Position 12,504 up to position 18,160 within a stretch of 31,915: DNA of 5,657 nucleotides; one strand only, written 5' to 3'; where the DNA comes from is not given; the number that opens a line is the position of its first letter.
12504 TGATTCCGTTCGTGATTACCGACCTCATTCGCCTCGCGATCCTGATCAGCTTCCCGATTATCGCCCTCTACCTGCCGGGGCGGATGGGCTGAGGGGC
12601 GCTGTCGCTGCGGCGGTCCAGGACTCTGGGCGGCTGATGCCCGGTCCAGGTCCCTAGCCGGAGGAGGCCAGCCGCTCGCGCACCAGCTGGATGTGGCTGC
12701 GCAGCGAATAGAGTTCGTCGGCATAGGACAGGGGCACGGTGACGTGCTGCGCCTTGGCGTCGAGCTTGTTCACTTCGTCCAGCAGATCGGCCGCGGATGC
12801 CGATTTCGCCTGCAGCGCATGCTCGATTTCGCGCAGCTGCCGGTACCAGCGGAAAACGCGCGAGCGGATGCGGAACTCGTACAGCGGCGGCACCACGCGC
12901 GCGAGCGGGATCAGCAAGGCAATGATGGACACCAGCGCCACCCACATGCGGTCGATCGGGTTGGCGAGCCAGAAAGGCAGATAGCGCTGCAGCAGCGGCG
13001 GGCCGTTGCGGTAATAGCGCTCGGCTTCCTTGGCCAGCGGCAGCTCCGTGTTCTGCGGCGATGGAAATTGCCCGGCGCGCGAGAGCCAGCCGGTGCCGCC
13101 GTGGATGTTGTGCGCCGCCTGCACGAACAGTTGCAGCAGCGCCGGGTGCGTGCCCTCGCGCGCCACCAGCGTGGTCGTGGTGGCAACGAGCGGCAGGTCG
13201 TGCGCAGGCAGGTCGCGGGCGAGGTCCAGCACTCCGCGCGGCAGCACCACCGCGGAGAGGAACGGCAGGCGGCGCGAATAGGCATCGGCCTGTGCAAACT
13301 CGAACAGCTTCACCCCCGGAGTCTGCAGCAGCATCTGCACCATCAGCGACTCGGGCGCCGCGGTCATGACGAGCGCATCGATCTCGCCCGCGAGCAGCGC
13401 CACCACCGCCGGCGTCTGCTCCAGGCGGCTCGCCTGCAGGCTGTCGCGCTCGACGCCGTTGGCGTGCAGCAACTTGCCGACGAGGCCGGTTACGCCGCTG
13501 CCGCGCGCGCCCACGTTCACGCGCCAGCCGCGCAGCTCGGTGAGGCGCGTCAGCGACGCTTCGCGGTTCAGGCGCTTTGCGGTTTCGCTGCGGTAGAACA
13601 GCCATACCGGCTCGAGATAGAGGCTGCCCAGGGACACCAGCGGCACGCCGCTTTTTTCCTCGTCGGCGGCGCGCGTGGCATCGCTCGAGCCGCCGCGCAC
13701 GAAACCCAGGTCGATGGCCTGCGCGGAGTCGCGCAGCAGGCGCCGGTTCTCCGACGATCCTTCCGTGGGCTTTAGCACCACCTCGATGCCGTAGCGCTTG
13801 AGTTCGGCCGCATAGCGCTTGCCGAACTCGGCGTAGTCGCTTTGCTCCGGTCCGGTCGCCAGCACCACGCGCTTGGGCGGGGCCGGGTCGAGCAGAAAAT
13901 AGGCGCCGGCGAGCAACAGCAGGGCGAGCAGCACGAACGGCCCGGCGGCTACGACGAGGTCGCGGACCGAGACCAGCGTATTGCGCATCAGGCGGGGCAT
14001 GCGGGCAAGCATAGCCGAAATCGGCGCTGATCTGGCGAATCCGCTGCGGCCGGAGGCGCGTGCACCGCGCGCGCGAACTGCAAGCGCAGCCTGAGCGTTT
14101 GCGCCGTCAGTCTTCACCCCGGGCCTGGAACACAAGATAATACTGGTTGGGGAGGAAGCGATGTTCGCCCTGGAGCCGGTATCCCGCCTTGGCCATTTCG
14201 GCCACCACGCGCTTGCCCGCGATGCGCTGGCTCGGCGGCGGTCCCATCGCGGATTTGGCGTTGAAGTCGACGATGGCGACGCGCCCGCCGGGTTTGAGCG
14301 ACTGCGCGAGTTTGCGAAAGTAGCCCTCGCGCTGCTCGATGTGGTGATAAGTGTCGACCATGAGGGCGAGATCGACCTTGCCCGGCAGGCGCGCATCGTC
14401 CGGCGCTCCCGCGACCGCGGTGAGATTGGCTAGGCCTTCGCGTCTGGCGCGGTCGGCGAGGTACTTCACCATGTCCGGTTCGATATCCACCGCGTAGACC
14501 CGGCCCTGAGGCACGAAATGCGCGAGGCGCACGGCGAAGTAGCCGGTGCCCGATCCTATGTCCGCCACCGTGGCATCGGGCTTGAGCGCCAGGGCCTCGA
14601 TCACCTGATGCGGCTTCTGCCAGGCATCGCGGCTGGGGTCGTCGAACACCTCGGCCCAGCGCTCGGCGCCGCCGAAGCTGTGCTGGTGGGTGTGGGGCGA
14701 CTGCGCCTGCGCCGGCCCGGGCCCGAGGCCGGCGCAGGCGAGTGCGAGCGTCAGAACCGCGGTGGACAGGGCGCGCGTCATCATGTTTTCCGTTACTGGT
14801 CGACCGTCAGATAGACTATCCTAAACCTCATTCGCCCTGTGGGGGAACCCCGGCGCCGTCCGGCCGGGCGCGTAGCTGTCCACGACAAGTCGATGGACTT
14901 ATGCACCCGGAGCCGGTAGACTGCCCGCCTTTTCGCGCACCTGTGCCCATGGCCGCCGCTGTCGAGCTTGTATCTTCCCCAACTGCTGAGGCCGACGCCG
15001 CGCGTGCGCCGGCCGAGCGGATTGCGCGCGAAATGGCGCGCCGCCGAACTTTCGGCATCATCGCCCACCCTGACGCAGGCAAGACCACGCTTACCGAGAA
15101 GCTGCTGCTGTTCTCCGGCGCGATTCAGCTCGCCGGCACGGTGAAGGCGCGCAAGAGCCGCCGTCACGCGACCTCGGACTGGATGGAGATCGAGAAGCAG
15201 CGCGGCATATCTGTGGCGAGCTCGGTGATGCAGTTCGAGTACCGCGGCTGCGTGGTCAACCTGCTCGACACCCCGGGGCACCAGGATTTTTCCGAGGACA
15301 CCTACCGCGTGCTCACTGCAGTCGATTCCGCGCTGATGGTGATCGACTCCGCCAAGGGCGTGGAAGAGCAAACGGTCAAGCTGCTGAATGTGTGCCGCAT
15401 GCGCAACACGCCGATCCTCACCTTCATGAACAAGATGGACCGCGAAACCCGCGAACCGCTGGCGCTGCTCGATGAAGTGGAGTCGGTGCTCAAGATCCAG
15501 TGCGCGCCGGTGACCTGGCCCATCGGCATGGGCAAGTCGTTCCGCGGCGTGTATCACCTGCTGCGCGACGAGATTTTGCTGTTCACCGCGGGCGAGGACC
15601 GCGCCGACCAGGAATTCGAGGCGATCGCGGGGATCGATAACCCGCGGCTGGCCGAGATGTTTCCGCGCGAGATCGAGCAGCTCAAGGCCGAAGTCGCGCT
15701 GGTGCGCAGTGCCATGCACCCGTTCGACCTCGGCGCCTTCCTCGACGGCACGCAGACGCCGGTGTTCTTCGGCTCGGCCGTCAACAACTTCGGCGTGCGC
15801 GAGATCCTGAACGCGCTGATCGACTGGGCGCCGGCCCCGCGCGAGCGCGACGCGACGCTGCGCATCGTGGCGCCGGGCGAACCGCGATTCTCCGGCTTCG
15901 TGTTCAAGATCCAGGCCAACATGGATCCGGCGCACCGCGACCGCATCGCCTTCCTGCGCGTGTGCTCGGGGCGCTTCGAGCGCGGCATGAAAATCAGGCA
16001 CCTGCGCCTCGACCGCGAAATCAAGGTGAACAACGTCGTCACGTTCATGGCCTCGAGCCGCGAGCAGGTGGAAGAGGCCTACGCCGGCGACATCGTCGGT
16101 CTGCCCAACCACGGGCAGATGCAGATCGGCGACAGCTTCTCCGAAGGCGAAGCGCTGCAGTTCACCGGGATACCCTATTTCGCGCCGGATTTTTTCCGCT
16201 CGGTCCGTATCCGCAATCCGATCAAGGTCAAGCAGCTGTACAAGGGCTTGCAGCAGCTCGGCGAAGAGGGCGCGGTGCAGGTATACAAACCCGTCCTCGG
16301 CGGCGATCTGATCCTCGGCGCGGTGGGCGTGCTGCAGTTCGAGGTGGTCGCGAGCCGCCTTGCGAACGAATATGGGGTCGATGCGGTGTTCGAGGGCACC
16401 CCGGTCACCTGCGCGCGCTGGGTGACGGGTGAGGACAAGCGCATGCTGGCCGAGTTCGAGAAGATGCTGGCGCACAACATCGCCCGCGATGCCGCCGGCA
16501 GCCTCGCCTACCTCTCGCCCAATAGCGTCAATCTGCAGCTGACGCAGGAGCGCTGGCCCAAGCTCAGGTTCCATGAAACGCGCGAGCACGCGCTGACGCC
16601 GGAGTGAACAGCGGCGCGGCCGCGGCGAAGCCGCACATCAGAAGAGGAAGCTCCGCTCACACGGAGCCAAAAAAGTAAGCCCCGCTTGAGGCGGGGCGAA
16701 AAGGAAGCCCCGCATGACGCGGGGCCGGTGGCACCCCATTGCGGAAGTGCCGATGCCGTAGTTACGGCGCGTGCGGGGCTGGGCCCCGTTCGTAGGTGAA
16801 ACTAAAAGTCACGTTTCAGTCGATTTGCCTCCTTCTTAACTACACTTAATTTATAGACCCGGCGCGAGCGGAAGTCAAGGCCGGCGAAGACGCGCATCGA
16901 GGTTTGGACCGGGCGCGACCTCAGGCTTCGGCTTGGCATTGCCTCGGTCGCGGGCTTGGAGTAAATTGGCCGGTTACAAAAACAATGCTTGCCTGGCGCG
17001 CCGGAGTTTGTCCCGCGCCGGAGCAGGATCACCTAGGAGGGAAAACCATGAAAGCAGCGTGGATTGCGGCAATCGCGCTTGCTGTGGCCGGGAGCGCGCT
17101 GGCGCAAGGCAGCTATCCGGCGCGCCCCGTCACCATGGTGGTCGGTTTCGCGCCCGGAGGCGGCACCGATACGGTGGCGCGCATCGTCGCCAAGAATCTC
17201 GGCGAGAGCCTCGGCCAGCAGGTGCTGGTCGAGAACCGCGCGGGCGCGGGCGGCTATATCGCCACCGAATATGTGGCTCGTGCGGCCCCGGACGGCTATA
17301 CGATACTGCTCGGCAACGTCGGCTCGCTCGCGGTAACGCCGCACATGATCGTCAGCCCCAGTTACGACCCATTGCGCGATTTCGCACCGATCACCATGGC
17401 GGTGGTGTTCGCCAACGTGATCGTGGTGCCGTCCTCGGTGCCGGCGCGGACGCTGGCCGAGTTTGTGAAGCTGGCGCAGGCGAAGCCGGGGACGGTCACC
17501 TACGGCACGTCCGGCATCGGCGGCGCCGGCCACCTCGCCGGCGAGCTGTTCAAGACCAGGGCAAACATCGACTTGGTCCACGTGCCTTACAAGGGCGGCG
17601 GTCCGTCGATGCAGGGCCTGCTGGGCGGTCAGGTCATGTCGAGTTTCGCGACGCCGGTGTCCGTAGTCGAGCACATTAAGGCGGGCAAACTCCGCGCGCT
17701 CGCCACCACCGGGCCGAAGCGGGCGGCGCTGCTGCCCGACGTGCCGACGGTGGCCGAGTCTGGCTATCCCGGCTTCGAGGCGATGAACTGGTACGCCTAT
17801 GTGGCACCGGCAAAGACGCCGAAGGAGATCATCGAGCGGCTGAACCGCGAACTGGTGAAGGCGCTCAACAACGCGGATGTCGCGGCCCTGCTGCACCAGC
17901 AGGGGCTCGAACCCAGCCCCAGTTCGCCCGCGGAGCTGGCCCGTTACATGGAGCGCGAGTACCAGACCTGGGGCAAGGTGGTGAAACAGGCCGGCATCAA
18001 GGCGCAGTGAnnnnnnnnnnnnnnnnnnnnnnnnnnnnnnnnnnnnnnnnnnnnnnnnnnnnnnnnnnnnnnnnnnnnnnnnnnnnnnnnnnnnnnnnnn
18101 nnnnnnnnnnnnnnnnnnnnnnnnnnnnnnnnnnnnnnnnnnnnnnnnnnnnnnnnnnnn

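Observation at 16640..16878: Unannotated minus-strand small transcript with strong promoter, exposed AAGGAGG and triple terminator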

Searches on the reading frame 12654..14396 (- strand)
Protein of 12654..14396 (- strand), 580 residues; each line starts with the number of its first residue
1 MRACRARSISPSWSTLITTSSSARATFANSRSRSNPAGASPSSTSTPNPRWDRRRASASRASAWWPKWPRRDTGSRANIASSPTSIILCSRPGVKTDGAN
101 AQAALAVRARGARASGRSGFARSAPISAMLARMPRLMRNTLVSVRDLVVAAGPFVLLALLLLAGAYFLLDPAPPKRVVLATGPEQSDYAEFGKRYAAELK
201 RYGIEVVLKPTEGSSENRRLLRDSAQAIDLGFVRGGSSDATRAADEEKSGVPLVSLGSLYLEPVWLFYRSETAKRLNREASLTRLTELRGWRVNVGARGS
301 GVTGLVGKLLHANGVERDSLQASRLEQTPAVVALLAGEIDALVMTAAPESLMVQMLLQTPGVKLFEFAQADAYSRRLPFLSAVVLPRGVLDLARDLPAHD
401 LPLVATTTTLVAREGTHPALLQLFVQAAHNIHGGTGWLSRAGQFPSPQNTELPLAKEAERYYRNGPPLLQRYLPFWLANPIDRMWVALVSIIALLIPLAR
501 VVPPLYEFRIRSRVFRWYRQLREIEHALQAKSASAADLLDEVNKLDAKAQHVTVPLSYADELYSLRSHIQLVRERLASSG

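Call 8: search_protein_families(library=pfam, proteins=[window:12654-14396:-])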
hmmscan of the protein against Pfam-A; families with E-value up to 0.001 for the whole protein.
window:12654-14396:- (580 aa): 2 families
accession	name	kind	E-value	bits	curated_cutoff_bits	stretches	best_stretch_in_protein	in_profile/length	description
PF16868.10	NMT1_3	-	2.3e-14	54.2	27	1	197-463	23-286/289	NMT1-like family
PF09084.16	NMT1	-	6.4e-05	23.4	20.5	1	223-369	33-170/216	NMT1/THI5 like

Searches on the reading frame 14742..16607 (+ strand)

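Call 8: search_protein_families(library=pfam, proteins=[window:14742-16607:+])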
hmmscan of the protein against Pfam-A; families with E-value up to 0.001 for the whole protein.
window:14742-16607:+ (621 aa): 5 families
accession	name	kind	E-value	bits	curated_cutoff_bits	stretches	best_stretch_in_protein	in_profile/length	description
PF00009.33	GTP_EFTU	-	2e-51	174.7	26.5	1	100-364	2-187/188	Elongation factor Tu GTP binding domain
PF16658.11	RF3_C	-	1.2e-42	145.3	40.1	1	474-601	1-131/132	Class II release factor RF3, C-terminal domain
PF22042.2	EF-G_D2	-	2.9e-27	95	27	1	383-468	2-83/84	Elongation factor G domain 2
PF03144.31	GTP_EFTU_D2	-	8.6e-12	45.8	30.3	1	401-465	2-71/73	Elongation factor Tu domain 2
PF01926.29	MMR_HSR1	-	3.8e-06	27.4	21.9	1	105-231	3-113/113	50S ribosome-binding GTPase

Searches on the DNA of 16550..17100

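Call 4: search_rna_families(source=window, start=16550, end=17100, threshold=evalue, max_evalue=10, show_alignments=3)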
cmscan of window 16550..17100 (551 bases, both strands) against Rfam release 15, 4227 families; matches with E-value up to 10: 6.
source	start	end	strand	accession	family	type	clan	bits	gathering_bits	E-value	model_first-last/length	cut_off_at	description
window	16671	16753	-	RF02837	anti-hemB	Gene; sRNA;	-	23.4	49.5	0.0032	1-81/81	no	Burkholderia RNA 7 (anti-hemB)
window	16672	16729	-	RF02868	ncS037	Gene; sRNA;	-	17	112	2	1-152/152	no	Burkholderia sRNA 37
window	16662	16729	-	RF00519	suhB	Gene; sRNA;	CL00108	13.9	41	3.6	1-77/77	no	Makes More Granules Regulator RNA (mmgR)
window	16696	16724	-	RF02401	ClpQY_promoter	Cis-reg;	-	13.8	42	1.9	1-31/57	no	ClpQY promoter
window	16658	16701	+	RF00382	DnaX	Cis-reg; frameshift_element;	-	11.2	35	9.7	1-65/65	no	DnaX ribosomal frameshifting element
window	16669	16793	+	RF01681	P4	Gene; sRNA;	-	8.9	37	8.8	1-215/215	no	Pseudomonas sRNA P4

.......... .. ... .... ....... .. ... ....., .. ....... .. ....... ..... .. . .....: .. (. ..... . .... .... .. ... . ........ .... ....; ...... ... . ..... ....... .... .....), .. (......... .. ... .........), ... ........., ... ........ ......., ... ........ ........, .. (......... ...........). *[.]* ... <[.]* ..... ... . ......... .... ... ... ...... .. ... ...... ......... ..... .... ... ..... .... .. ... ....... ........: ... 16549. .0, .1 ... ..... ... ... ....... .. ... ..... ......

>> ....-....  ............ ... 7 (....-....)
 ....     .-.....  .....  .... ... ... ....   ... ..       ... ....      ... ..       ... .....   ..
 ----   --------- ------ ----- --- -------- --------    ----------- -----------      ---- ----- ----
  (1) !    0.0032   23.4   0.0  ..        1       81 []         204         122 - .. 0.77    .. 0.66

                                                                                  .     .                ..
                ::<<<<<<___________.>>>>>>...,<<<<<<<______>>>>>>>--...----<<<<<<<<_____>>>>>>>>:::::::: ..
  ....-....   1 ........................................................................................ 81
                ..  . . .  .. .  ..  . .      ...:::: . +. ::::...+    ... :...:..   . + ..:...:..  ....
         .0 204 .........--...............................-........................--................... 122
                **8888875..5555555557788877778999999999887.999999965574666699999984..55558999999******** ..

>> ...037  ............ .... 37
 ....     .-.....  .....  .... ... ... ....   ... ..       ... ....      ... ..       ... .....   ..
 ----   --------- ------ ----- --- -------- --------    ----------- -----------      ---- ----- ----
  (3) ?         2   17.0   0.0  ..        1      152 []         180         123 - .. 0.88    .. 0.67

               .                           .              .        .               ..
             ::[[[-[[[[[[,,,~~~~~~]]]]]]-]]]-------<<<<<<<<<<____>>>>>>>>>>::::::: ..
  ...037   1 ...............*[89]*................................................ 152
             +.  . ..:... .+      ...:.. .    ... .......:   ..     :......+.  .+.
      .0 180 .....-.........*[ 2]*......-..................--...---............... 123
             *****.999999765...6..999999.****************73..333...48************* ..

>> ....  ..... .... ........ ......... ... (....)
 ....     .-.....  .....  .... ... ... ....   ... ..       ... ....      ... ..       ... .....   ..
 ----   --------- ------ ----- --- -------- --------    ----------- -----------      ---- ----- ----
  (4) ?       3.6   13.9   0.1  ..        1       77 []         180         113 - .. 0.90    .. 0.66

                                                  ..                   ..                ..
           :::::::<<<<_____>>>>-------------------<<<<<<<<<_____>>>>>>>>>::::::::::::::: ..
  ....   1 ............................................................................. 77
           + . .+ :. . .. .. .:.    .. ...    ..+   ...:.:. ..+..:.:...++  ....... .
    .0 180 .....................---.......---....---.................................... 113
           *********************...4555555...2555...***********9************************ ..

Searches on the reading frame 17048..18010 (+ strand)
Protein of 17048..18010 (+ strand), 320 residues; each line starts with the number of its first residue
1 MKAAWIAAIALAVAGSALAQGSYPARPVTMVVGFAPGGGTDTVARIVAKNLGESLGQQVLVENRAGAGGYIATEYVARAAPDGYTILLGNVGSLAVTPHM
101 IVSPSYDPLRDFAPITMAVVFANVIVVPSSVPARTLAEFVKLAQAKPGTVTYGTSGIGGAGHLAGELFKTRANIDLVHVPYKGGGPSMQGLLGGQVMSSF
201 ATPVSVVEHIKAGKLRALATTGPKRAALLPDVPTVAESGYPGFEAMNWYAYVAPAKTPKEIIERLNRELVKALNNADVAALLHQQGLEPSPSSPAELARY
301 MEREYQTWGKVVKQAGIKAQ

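Call 8: search_protein_families(library=pfam, proteins=[window:17048-18010:+])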
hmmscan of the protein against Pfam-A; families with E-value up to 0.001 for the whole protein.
window:17048-18010:+ (320 aa): 1 family
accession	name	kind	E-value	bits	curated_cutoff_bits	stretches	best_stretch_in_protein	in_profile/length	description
PF03401.19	TctC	-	1.7e-78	264.3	27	1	43-316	1-273/274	Tripartite tricarboxylate transporter family receptor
